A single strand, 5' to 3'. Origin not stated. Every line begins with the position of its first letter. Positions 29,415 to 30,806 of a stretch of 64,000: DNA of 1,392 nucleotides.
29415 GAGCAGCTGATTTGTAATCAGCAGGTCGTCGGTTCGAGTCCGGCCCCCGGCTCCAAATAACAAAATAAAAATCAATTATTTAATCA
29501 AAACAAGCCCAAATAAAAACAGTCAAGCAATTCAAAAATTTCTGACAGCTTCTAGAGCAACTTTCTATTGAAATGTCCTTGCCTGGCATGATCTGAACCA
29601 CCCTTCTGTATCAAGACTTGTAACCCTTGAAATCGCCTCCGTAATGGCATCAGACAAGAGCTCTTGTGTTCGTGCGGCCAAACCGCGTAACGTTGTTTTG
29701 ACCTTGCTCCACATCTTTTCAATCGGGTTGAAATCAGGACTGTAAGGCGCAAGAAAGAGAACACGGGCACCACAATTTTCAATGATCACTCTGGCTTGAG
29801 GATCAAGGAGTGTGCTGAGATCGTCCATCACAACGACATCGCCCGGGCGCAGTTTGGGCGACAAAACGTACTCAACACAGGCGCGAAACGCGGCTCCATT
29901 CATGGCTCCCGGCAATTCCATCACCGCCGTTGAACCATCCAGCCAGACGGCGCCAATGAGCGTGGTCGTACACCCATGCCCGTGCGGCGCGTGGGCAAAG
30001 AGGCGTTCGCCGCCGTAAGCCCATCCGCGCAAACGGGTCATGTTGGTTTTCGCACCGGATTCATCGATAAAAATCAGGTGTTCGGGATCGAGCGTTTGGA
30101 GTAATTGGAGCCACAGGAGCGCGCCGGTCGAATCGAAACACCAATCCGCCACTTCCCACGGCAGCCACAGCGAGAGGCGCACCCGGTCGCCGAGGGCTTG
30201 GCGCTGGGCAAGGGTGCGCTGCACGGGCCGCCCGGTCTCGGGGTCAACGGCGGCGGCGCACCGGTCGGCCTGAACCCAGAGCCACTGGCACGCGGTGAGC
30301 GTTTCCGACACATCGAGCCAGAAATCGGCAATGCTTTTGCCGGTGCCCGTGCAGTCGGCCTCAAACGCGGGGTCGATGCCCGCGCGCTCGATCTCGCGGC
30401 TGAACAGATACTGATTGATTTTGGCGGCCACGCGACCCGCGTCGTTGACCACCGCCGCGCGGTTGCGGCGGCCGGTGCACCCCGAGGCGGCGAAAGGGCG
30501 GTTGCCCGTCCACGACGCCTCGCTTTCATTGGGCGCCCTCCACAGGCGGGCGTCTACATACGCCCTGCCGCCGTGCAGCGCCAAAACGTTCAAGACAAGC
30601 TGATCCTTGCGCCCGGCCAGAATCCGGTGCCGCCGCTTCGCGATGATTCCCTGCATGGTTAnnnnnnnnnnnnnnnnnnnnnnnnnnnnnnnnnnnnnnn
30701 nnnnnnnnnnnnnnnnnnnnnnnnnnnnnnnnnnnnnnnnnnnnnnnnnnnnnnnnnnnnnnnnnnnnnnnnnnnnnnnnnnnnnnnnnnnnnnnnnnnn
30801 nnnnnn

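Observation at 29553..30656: The resident IS630 transposase element carries the same terminal repeat as the MITEs (likely autonomous partner)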

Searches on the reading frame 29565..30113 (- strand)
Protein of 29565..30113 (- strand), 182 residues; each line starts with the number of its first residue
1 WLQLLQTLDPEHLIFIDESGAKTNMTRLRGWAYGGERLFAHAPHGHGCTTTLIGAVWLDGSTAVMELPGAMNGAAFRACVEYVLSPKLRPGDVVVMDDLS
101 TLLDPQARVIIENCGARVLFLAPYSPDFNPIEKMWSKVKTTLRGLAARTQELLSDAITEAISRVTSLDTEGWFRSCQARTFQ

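Call 10: search_protein_families(library=phrogs, proteins=[window:29565-30086:-], max_evalue=0.01)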
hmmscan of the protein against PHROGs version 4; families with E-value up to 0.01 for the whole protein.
window:29565-30086:- (173 aa): 3 families
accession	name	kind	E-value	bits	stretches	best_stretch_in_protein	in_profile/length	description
phrog_31396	-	unknown function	1.9e-14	55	1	4-132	10-138/164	-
phrog_12965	-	DNA, RNA and nucleotide metabolism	4.2e-08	34.2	1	4-133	17-145/186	DNA binding protein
phrog_32640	-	unknown function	0.00017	22.7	1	107-133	14-40/84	-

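Call 13: find_homologous_proteins(query=window:29565-30101:-, max_evalue=1e-10)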
Query window:29565-30101:- (178 aa): 5343 proteins with E <= 1e-10 among 5460 candidates; the best 120 are listed.
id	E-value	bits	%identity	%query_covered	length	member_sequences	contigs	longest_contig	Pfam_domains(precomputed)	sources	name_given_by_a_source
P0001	9.0e-78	278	78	89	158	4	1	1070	PF13358.13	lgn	-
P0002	1.1e-66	242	66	97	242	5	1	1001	PF13358.13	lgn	-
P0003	2.1e-66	241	63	100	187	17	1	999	PF13358.13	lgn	-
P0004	3.3e-66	240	65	97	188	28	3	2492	PF13358.13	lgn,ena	-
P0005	7.1e-66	239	65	97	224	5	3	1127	PF13358.13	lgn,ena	-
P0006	9.6e-66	239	64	97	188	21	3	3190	PF13358.13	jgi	jgi:transposase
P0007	1.7e-65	238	63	100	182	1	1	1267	PF13358.13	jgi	-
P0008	4.8e-65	236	64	97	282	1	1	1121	PF13358.13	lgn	-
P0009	5.7e-65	236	66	97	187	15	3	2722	PF13358.13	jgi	jgi:transposase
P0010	2.5e-64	234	63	100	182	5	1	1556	PF13358.13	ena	-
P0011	3.7e-64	233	63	97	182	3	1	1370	PF13358.13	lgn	-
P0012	4.5e-64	233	62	97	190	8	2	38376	PF13358.13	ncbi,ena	ncbi:MAG: IS630 family transposase [Kiritimatiellales bacterium]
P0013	4.9e-64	233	63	97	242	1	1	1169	PF13358.13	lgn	-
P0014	6.5e-64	233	64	95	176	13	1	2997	PF13358.13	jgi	-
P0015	7.6e-64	232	66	97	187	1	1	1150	PF13358.13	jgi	jgi:transposase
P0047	3.3e-59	217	62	97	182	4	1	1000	PF13358.13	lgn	-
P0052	1.8e-58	215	60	97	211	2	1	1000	PF13358.13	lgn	-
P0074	9.3e-57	209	59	95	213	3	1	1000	PF13358.13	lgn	-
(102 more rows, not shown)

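Call 15: find_encoding_contigs(protein=P0001, flank=3000, max_places=4)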
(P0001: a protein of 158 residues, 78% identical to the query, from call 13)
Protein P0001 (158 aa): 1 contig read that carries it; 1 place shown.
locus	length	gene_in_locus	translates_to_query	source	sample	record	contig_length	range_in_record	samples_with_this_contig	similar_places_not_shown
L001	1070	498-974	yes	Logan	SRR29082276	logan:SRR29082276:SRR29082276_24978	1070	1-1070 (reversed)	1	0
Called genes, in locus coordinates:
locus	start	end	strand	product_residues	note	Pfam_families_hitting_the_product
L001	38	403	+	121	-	PF13518:HTH_28, PF13551:HTH_29 (weak)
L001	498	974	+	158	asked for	PF13358:DDE_3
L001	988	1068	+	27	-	?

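Call 16: find_encoding_contigs(protein=P0012, flank=3000, max_places=4)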
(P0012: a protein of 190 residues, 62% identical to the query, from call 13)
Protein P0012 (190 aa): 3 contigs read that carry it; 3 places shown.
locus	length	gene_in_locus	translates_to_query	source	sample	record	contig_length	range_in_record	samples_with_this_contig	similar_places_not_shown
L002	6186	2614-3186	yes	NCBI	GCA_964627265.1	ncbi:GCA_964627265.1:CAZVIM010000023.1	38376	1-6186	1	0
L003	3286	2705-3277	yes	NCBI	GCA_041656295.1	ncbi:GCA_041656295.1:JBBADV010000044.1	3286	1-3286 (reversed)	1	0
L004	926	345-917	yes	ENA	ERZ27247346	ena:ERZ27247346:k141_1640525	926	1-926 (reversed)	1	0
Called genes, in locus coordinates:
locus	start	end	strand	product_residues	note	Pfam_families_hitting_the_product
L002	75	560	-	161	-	PF13358:DDE_3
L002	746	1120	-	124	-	PF13551:HTH_29 (faint), PF13565:HTH_32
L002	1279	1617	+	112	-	PF13518:HTH_28 (weak)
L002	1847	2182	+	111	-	PF13358:DDE_3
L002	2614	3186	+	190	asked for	PF13358:DDE_3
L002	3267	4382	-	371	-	PF00753:Lactamase_B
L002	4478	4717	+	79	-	-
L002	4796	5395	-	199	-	PF08843:AbiEii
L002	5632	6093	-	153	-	PF01475:FUR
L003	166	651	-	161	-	PF13358:DDE_3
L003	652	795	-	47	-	-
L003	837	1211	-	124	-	PF13551:HTH_29 (faint), PF13565:HTH_32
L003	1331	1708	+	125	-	PF01710:HTH_Tnp_IS630 (weak), PF13518:HTH_28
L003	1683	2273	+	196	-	PF13358:DDE_3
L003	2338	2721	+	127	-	PF13384:HTH_23, PF13518:HTH_28, PF13551:HTH_29 (weak)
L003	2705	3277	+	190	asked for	PF13358:DDE_3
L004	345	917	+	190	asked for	PF13358:DDE_3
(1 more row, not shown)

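Call 17: find_encoding_contigs(protein=P0006, flank=3000, max_places=4)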
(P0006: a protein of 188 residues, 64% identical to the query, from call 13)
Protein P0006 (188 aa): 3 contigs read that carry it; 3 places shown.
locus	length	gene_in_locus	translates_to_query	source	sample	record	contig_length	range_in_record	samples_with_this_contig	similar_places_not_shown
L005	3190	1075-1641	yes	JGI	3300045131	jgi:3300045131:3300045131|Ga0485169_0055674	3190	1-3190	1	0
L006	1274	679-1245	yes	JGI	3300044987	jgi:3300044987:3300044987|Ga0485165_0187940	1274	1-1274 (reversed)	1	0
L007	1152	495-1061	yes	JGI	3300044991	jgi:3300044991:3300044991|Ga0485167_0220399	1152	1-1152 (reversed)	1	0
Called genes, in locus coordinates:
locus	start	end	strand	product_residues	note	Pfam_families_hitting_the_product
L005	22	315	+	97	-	-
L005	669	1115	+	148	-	PF01710:HTH_Tnp_IS630 (faint), PF13384:HTH_23, PF13518:HTH_28, PF13551:HTH_29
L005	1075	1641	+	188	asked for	PF13358:DDE_3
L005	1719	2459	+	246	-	-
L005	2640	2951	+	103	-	-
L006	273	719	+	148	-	PF01710:HTH_Tnp_IS630 (faint), PF13384:HTH_23, PF13518:HTH_28, PF13551:HTH_29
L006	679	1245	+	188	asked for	PF13358:DDE_3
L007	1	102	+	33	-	?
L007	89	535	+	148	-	PF01710:HTH_Tnp_IS630 (faint), PF13384:HTH_23, PF13518:HTH_28, PF13551:HTH_29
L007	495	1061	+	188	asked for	PF13358:DDE_3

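Call 23: find_related_loci(query=window:29565-30113:-, collection=genome_contigs, flank=2500)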
Query window:29565-30113:- (182 aa) in genome_contigs; peptide patterns used: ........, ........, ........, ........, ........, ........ (x = any residue, [..] = any of these).
417 stretches matched a pattern; 127 encode a relative of the query (tblastn E <= 1e-3); the best 80 are kept; 80 distinct loci.
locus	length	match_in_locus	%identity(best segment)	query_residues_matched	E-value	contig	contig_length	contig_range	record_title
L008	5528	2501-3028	61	1-176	7e-70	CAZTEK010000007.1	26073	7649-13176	MAG TPA_asm: uncultured Verrucomicrobiota bacterium isolate SRP272421_co2_305 genome assembly, contig: NODE_4690_length_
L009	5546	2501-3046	56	1-182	6e-65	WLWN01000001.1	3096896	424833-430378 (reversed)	MAG: Kiritimatiellae bacterium isolate MH-Pat-all_autometa_1-1 scf7180000017253.3096896, whole genome shotgun sequence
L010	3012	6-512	57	8-176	8e-60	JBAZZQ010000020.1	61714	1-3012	MAG: Phycisphaerae bacterium isolate SO_2017_GW3_2 scaffold_430_c1_OW296A_2017, whole genome shotgun sequence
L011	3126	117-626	57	7-176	7e-60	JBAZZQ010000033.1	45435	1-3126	MAG: Phycisphaerae bacterium isolate SO_2017_GW3_2 scaffold_615_c1_OW296A_2017, whole genome shotgun sequence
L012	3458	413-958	53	1-182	5e-59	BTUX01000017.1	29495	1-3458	MAG: Candidatus Hydrogenedentota bacterium AMX-MBFR-4 DNA, sequence017, whole genome shotgun sequence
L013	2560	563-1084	54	6-179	4e-59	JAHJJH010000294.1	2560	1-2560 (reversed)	MAG: Verrucomicrobia bacterium isolate Modern_marine_rock_biofilm.mb.29 Modern_marine_rock.mb.29_k141_776548, whole geno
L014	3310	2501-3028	55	1-176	9e-58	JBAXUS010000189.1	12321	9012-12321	MAG: Planctomycetota bacterium isolate ELA667 MAG667_189, whole genome shotgun sequence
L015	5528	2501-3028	56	1-176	7e-58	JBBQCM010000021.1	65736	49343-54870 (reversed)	MAG: Chthoniobacterales bacterium isolate Co_metawrap_1254 Cmw_1254_k141_12272972_length_65736_cov_10.9602, whole genome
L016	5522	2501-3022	56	9-182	2e-56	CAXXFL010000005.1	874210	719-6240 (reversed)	MAG: bacterium isolate 752fb81a-13fd-4ee9-82f2-ea19cd7f7e31 genome assembly, contig: contig_5, whole genome shotgun sequ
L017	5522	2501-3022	56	9-182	2e-56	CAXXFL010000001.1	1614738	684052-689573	MAG: bacterium isolate 752fb81a-13fd-4ee9-82f2-ea19cd7f7e31 genome assembly, contig: contig_1, whole genome shotgun sequ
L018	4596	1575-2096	56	9-182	2e-56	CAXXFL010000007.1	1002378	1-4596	MAG: bacterium isolate 752fb81a-13fd-4ee9-82f2-ea19cd7f7e31 genome assembly, contig: contig_7, whole genome shotgun sequ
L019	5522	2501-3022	56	9-182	2e-56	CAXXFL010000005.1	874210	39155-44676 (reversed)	MAG: bacterium isolate 752fb81a-13fd-4ee9-82f2-ea19cd7f7e31 genome assembly, contig: contig_5, whole genome shotgun sequ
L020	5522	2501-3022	56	9-182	2e-56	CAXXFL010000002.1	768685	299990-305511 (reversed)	MAG: bacterium isolate 752fb81a-13fd-4ee9-82f2-ea19cd7f7e31 genome assembly, contig: contig_2, whole genome shotgun sequ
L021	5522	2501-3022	56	9-182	2e-56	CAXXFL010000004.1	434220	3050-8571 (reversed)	MAG: bacterium isolate 752fb81a-13fd-4ee9-82f2-ea19cd7f7e31 genome assembly, contig: contig_4, whole genome shotgun sequ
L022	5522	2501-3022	56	9-182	2e-56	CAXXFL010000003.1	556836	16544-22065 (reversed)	MAG: bacterium isolate 752fb81a-13fd-4ee9-82f2-ea19cd7f7e31 genome assembly, contig: contig_3, whole genome shotgun sequ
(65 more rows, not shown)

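Call 28: find_related_loci(query=window:29565-30113:-, collection=metagenome_contigs, flank=2000)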
Query window:29565-30113:- (182 aa) in metagenome_contigs; peptide patterns used: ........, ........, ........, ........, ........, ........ (x = any residue, [..] = any of these).
600 stretches matched a pattern (row limit reached: there are more); 406 encode a relative of the query (tblastn E <= 1e-3); the best 80 are kept; 80 distinct loci.
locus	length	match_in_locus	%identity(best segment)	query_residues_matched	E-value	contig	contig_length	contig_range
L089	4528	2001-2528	65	1-176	4e-74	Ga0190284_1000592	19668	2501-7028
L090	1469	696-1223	64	1-176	2e-77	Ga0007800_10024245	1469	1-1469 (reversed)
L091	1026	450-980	62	1-177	3e-78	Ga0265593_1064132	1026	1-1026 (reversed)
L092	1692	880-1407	63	1-176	3e-75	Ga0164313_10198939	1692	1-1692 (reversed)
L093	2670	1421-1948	61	1-176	1e-72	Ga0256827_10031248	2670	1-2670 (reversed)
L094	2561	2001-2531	62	1-177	3e-72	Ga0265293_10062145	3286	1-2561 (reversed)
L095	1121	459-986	61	1-176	3e-76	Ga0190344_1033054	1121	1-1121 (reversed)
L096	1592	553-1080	62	1-176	3e-73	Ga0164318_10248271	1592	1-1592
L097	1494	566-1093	62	1-176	4e-73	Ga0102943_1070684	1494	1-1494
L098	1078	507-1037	60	1-177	6e-74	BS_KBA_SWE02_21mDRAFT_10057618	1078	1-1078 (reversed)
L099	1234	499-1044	57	1-182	7e-73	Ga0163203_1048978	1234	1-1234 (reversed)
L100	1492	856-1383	58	1-176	1e-70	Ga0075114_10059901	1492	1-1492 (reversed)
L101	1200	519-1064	57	1-182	6e-71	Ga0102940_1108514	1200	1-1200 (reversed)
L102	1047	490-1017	60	1-176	1e-70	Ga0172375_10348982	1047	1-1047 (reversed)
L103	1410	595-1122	59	1-176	2e-68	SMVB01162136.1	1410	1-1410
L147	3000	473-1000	54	1-176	1e-58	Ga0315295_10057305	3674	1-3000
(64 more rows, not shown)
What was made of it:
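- Tried and rejected: The genome_contigs scan gave 61% identity at best (call 23) and the metagenome_contigs scan 65% at best (call 28).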

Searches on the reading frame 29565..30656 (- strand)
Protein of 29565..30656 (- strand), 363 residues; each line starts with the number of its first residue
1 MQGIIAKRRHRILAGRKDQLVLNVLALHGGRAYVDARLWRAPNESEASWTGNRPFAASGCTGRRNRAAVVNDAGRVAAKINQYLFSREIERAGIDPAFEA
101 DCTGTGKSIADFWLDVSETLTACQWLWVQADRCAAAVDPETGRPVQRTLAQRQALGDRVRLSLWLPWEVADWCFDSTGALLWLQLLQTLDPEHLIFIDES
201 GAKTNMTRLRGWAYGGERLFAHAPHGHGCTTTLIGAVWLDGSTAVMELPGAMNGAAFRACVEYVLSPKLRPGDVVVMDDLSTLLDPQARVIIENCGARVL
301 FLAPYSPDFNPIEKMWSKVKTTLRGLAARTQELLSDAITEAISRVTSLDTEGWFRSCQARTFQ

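Call 8: search_protein_families(library=pfam, proteins=[window:29565-30656:-], max_evalue=0.01)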
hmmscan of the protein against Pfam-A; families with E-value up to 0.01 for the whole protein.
window:29565-30656:- (363 aa): 1 family
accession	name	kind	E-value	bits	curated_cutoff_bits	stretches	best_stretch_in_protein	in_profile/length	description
PF13358.12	DDE_3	-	1.2e-25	90.5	28.6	1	194-330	2-141/146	DDE superfamily endonuclease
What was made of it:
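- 29565..30113 (-): Coding sequence for the DDE (DD34E) catalytic half, aa 182-363 of the ORF. D198 is at 30063-30065, D278 at 29823-29825 and E313 at 29718-29720. Pfam DDE_3 E=1.2e-25 (call 8).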

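Call 11: search_protein_families(library=ncbifam, proteins=[window:29565-30656:-], max_evalue=0.01)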
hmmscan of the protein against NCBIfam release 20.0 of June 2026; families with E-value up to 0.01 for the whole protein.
window:29565-30656:- (363 aa): 1 family
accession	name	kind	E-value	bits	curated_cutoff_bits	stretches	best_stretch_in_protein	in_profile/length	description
NF033545.0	transpos_IS630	equivalog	6.1e-30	104.7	100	1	187-345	139-298/299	IS630 family transposase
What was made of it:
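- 29565..30113 (-): NCBIfam transpos_IS630 104.7 bits, profile positions 139-298 of 299 (call 11).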

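Call 40: list_cluster_members(proteins=[window:29568-30656:-, window:33023-35026:+, window:30662-31183:-, window:28414-29340:+])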
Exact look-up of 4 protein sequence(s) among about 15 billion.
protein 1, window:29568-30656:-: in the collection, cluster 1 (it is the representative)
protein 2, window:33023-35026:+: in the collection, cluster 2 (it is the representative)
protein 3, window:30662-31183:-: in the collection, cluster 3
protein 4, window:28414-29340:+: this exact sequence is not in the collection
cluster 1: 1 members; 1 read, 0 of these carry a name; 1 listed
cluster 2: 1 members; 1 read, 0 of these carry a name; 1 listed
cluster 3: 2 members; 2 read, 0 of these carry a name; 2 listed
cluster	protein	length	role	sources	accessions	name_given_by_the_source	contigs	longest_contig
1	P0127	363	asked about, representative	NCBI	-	-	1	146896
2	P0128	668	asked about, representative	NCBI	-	-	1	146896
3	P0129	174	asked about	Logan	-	-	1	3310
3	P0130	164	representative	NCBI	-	-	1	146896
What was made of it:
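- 29565..30656 (-): Chimeric 363-aa ORF (phage N-terminus fused to IS630 DDE C-terminus). Most likely a pseudogene fusion. It is a singleton cluster in the 15-billion-protein collection (call 40).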

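Call 41: find_encoding_contigs(protein=window:29565-30656:-, flank=1000, max_places=3)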
Protein window:29565-30656:- (363 aa): no gene with exactly this product is on record in the collection.
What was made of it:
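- Tried and rejected: An exact look-up of the chimeric ORF returned no contig (call 41).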

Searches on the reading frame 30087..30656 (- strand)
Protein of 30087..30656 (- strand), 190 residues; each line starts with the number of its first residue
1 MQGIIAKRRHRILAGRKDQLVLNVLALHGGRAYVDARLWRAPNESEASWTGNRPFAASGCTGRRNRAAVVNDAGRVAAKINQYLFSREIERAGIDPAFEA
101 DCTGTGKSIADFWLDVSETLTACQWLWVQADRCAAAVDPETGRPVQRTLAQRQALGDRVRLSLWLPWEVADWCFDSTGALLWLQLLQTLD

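Call 10: search_protein_families(library=phrogs, proteins=[window:30087-30656:-], max_evalue=0.01)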
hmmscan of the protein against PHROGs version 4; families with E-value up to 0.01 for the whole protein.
window:30087-30656:- (190 aa): 2 families
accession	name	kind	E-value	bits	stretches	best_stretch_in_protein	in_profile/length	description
phrog_12458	-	unknown function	1.9e-07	31.7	1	7-184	31-197/265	-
phrog_145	-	head and packaging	4.8e-07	29.9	1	63-185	59-179/493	portal protein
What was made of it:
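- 30114..30656 (-): The 5' two-thirds of a phage gene (portal-like, phrog_12458 / phrog_145), cut at its 3' end by the junction. PHROG hits at 1.9e-07 and 4.8e-07 (call 10).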

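Call 11: search_protein_families(library=ncbifam, proteins=[window:30087-30656:-], max_evalue=0.01)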
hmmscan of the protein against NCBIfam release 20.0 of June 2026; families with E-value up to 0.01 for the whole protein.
window:30087-30656:- (190 aa): 0 families

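Call 25: find_homologous_proteins(query=window:30114-30656:-, max_evalue=0.001)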
Query window:30114-30656:- (181 aa): 6 proteins with E <= 0.001 among 291 candidates.
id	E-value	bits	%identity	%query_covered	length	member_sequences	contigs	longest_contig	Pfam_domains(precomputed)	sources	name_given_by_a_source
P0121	4.2e-54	201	54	100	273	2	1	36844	-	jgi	jgi:hypothetical protein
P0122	9.3e-44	167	57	78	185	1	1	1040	-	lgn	-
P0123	3.6e-38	149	51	91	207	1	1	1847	-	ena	-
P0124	4.7e-27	113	48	69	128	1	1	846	-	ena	-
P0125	2.2e-21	94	55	55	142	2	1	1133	-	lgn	-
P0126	5.5e-19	87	58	45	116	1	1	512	-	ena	-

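Call 26: find_encoding_contigs(protein=P0121, flank=6000, max_places=2)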
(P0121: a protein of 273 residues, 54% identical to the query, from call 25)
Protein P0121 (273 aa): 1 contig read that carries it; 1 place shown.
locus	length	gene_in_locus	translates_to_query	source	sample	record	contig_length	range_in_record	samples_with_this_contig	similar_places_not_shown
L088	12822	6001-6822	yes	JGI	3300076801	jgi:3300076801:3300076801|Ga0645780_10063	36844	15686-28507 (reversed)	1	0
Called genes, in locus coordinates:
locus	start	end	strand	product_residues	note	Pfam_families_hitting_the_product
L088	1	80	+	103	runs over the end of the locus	PF12637:TSCPD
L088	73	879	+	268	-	PF13155:Toprim_2 (weak)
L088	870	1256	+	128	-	-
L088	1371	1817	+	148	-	-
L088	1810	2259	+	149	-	-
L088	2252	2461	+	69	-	-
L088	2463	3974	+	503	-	PF00239:Resolvase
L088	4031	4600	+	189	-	PF03592:Terminase_2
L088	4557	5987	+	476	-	PF03237:Terminase_6N (weak)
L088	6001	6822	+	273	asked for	-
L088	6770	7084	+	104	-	-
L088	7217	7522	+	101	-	-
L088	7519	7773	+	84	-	-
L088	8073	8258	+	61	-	-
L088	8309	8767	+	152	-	-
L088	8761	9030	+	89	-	-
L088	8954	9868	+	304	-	-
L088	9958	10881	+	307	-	-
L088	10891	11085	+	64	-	-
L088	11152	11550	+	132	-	-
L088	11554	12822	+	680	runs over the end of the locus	PF06152:Phage_min_cap2, PF00454:PI3_PI4_kinase (weak)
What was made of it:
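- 30114..30656 (-): P0121 lies directly after the Terminase_2 and Terminase_6N genes in L088 (call 26).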
